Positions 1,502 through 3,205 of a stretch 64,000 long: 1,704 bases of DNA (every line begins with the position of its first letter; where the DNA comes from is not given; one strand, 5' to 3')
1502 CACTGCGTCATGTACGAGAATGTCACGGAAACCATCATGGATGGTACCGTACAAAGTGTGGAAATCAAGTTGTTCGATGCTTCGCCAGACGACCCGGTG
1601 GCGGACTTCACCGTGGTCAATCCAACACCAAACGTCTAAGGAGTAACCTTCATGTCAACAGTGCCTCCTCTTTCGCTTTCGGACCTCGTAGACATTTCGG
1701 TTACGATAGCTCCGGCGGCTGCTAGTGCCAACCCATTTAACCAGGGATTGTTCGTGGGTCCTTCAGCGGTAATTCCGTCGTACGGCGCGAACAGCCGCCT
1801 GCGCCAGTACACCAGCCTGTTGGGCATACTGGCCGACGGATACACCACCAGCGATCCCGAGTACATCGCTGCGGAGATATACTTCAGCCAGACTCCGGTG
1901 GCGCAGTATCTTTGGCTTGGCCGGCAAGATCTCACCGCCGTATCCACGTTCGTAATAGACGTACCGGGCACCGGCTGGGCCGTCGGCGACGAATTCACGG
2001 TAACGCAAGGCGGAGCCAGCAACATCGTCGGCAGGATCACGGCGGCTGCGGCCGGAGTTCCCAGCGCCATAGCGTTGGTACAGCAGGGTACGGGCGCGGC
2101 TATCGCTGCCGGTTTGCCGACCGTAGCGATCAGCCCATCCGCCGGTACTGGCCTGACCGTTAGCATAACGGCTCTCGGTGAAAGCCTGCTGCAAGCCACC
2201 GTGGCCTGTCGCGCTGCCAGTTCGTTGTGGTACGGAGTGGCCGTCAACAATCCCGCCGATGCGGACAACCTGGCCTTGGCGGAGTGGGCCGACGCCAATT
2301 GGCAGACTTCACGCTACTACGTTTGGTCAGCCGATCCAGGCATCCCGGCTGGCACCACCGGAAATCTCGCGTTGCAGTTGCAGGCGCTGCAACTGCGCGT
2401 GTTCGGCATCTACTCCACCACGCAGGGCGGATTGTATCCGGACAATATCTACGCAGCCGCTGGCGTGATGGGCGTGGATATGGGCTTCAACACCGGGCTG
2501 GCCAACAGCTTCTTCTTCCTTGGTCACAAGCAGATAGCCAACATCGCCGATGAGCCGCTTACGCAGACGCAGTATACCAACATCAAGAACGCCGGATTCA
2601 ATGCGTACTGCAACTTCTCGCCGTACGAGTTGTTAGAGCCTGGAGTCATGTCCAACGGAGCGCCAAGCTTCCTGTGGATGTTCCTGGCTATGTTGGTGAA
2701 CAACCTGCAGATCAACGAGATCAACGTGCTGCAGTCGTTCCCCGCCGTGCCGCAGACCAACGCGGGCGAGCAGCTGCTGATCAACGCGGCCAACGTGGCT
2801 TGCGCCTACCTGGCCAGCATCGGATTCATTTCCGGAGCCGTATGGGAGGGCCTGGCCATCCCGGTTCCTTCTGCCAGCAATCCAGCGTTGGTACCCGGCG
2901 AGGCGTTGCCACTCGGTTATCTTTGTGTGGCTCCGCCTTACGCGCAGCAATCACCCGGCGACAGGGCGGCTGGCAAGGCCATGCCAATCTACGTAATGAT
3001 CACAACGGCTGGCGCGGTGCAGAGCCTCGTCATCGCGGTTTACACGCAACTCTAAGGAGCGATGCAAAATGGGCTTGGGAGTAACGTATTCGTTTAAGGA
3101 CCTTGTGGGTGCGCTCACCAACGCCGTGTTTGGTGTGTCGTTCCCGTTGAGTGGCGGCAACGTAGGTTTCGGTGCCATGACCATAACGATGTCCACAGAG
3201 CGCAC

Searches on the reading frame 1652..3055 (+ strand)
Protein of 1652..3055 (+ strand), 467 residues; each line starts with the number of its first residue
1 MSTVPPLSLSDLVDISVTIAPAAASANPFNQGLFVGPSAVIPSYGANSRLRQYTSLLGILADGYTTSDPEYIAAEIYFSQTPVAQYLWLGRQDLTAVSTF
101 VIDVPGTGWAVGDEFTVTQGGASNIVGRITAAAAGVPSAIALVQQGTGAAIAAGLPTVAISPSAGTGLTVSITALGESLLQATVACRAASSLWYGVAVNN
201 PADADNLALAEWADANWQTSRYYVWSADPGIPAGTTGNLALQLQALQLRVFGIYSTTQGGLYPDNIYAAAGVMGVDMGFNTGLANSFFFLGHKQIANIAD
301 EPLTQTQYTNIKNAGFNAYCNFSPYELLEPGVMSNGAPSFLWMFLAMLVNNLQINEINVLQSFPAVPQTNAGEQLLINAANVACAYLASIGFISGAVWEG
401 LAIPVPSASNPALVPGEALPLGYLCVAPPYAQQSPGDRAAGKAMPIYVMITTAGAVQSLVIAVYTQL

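Call 90: search_dna_similar(query=window:1652-3055:+, collection=phages, mode=protein, max_rows=12, max_evalue=1e-10)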
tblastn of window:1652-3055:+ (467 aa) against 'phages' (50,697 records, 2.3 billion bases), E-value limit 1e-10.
Records with a match: 8; places in all: 9; records where one place covers at least 80% of the query: 2.
Best place of each record, by identity: <60% 8.
By first word of the organism name: Agathobaculum 2; Burkholderia 2; Edwardsiella 1; Caudoviricetes 1; Bacteriophage 1; Erwinia 1.
By host as written in the record: - 2; Agathobaculum butyriciproducens DA434 2; Burkholderia sp. 2; Edwardsiella piscicida EIB202 1; Erwinia tracheiphila MDcuke 1.
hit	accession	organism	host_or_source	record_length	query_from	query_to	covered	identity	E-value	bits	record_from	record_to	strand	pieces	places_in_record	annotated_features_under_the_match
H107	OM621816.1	Edwardsiella phage vB_EpM_ZHS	Edwardsiella piscicida EIB202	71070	5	463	98%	27.0%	4e-13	78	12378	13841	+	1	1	tail sheath protein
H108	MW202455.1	Caudoviricetes sp.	Manatee Spring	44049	3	463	99%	25.0%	2e-15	85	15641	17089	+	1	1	hypothetical protein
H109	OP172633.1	Agathobaculum phage AB434P2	Agathobaculum butyriciproducens DA434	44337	159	464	66%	28.5%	2e-18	94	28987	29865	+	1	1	hypothetical protein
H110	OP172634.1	Agathobaculum phage AB434P3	Agathobaculum butyriciproducens DA434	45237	159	464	66%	28.5%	2e-18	94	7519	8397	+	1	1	hypothetical protein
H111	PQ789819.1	Burkholderia phage vB_E192a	Burkholderia sp.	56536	267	463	42%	28.9%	3e-11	72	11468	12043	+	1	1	hypothetical protein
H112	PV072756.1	Burkholderia phage vB_PL1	Burkholderia sp.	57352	267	463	42%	28.9%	3e-11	72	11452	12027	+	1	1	hypothetical protein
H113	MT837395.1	Bacteriophage sp.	human fecal samples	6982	268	461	42%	29.2%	3e-12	75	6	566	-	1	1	record has no annotation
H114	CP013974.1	Erwinia phage LS-2018a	Erwinia tracheiphila MDcuke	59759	267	463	42%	27.6%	6e-12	74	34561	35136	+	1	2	record has no annotation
